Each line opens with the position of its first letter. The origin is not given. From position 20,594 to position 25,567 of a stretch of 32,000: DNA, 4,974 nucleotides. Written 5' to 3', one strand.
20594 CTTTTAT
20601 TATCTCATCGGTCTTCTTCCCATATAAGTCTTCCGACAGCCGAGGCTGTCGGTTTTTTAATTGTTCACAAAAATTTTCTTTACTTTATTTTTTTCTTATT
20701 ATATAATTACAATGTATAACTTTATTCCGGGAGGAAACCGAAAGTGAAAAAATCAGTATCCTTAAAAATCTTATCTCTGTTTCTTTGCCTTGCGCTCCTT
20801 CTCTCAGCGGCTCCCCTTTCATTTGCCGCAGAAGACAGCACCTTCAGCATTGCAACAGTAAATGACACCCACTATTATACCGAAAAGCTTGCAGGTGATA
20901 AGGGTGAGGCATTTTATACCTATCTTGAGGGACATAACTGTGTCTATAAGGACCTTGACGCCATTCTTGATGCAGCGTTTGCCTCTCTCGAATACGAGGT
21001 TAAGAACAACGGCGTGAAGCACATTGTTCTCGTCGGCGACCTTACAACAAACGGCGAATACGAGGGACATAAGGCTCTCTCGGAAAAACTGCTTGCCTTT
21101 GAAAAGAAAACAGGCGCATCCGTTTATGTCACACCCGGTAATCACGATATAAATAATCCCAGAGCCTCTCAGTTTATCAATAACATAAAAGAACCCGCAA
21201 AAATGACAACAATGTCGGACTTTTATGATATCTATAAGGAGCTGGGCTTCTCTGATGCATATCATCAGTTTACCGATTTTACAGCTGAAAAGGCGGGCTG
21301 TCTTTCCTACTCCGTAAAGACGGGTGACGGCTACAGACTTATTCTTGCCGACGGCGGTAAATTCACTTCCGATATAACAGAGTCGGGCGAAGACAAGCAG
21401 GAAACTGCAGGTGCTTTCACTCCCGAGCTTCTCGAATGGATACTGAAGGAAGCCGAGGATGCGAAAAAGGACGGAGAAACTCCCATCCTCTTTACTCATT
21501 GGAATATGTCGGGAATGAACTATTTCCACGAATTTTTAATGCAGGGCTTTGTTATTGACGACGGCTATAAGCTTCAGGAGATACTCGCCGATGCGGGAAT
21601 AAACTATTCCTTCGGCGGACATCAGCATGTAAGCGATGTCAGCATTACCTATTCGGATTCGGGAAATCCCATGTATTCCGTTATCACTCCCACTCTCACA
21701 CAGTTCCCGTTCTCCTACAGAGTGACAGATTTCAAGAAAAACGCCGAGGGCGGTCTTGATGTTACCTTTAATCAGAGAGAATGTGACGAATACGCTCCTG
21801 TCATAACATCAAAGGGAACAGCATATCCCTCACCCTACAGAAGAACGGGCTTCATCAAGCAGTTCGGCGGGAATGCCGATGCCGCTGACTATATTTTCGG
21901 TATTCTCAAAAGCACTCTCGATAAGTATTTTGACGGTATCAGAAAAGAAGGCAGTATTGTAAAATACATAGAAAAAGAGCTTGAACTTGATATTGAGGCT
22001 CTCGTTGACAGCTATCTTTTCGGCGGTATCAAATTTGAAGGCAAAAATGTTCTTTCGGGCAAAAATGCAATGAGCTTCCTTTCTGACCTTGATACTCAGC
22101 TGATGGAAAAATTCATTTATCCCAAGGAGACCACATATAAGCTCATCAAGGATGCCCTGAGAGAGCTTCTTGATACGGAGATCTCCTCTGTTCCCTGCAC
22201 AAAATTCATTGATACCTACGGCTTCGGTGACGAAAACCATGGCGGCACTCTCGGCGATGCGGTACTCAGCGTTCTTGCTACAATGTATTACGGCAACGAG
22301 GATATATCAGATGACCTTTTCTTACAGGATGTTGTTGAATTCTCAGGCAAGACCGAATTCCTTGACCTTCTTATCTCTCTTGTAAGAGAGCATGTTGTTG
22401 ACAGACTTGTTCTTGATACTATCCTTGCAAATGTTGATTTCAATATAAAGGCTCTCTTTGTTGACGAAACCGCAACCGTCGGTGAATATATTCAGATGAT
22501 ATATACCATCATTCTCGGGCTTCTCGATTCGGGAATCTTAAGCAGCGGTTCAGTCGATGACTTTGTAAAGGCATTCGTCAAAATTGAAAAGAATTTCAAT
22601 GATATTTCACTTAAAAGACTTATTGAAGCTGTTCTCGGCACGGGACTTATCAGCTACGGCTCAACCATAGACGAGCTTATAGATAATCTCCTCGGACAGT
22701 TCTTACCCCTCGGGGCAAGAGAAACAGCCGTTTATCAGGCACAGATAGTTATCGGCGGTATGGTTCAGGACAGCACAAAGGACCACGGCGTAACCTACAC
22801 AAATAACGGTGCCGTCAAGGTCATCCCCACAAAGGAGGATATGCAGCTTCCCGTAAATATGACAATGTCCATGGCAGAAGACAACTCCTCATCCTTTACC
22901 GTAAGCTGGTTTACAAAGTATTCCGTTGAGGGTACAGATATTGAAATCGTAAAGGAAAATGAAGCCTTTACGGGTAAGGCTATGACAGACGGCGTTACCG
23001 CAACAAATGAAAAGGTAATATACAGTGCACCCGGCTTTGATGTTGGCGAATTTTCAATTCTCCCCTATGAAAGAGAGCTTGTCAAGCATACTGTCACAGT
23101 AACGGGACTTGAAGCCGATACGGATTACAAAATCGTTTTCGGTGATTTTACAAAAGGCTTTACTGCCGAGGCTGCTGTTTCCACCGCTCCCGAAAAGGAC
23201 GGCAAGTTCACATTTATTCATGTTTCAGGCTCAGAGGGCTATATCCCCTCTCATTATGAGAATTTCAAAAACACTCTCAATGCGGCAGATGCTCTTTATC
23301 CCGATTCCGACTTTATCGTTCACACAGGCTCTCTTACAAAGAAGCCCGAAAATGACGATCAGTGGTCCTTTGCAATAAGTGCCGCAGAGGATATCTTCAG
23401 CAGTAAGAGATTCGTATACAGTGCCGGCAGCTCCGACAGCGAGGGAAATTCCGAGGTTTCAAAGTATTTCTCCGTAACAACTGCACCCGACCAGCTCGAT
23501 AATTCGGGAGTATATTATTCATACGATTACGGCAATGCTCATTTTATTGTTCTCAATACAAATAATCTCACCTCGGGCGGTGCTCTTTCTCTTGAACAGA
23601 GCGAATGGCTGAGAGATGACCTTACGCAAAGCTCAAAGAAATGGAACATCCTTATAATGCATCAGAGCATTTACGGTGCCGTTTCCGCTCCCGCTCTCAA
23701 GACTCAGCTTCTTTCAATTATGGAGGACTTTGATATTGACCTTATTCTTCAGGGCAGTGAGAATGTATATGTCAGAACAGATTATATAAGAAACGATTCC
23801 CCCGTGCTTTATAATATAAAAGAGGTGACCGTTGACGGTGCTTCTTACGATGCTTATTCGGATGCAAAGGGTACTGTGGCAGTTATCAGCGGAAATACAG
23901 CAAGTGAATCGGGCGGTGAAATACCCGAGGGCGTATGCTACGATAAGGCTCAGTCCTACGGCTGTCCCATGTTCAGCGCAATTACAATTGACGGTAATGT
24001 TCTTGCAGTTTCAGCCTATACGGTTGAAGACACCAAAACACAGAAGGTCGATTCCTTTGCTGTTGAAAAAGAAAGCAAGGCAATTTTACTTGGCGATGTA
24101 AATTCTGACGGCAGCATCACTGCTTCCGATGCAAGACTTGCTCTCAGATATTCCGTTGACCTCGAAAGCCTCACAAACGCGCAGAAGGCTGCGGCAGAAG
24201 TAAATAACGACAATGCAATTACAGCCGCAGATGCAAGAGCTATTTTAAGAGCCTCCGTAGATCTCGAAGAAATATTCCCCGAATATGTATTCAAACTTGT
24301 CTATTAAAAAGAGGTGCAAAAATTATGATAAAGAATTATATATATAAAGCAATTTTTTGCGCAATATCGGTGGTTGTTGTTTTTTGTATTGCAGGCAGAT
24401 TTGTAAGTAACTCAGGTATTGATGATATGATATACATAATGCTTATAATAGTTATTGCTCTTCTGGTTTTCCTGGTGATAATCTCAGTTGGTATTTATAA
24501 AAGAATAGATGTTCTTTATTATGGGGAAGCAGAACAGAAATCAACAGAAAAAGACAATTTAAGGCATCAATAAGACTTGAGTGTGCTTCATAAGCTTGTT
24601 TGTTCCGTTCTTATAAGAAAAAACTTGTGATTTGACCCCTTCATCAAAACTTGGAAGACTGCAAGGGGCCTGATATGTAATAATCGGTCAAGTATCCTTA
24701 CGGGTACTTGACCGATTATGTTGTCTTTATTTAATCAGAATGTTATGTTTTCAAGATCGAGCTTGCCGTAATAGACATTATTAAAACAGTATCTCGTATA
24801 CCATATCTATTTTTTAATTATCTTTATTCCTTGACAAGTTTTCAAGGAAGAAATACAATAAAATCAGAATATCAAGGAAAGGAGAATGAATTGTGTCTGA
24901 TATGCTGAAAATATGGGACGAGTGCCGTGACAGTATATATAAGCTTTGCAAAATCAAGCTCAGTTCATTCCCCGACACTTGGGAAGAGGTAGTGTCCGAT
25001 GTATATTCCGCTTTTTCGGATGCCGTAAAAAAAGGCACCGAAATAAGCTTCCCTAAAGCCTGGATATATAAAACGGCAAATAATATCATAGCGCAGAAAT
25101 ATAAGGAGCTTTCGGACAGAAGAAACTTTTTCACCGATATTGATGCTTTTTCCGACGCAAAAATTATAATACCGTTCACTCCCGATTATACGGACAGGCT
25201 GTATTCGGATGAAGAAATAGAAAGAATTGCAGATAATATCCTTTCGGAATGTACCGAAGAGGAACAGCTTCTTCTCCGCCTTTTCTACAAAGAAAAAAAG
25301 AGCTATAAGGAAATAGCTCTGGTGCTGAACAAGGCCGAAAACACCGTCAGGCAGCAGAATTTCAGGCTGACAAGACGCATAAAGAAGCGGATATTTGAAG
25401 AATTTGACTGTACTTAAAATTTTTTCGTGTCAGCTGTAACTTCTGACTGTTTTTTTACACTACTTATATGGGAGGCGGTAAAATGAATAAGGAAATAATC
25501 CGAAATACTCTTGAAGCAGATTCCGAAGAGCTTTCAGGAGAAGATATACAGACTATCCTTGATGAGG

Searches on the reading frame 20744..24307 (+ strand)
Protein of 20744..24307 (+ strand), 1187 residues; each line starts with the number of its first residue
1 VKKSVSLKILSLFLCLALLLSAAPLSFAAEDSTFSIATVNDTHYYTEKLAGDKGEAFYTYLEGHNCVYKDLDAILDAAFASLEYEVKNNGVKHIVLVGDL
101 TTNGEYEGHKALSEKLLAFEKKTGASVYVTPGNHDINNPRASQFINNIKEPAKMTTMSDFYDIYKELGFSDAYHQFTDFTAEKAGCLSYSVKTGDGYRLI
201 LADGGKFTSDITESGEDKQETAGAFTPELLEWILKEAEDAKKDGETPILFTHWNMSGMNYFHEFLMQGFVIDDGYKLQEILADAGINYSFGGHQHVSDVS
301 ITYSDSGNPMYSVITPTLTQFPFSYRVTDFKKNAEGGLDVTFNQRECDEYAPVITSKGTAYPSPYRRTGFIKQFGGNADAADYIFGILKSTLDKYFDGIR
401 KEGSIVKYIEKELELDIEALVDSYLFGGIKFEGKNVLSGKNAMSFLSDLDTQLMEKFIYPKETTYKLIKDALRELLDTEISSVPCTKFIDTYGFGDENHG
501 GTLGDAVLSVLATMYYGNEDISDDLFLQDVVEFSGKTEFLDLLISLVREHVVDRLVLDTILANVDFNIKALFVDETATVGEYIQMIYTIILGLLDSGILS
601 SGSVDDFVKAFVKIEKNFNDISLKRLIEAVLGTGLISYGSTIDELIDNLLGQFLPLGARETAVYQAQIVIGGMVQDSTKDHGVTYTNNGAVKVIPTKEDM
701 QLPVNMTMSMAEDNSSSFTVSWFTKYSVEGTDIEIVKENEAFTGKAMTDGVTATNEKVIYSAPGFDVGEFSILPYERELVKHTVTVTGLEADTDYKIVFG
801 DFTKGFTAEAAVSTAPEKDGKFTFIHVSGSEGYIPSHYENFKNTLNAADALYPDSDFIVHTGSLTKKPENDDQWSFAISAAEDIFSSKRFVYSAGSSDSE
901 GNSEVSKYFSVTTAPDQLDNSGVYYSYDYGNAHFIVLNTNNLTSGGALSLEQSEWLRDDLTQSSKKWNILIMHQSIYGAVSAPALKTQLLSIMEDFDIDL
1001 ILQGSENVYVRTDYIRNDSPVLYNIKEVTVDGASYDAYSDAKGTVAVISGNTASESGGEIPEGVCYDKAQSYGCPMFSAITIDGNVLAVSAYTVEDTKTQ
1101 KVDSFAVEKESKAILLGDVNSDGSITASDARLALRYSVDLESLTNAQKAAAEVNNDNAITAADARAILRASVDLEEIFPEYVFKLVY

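Call 90: search_protein_families(library=pfam, proteins=[window:20744-24307:+], max_evalue=0.001)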
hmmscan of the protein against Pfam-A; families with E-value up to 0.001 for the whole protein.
window:20744-24307:+ (1187 aa): 3 families
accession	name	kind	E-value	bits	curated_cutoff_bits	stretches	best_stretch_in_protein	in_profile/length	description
PF00149.33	Metallophos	-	9.5e-17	62.5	21.5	1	35-296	2-190/191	Calcineurin-like phosphoesterase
PF00404.24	Dockerin_1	-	6.7e-09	36.3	22.9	1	1116-1166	1-51/57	Dockerin type I domain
PF16656.11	Pur_ac_phosph_N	-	1.7e-07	32.1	30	1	703-807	1-86/93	Purple acid Phosphatase, N-terminal domain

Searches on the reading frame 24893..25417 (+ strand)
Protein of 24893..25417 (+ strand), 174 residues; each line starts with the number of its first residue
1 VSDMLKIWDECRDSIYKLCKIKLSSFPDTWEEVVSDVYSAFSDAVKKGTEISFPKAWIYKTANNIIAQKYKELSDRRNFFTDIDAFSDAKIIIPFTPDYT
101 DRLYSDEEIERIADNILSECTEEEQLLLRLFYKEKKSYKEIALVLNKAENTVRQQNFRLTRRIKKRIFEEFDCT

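Call 90: search_protein_families(library=pfam, proteins=[window:24893-25417:+], max_evalue=0.001)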
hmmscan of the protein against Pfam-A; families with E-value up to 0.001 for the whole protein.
window:24893-25417:+ (174 aa): 2 families
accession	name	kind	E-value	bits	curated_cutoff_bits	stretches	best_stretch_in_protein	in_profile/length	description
PF04545.22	Sigma70_r4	-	8.2e-06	25.7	24.1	1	117-164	2-49/50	Sigma-70, region 4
PF08281.18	Sigma70_r4_2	-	4e-05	23.6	25.7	1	117-156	8-47/54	Sigma-70, region 4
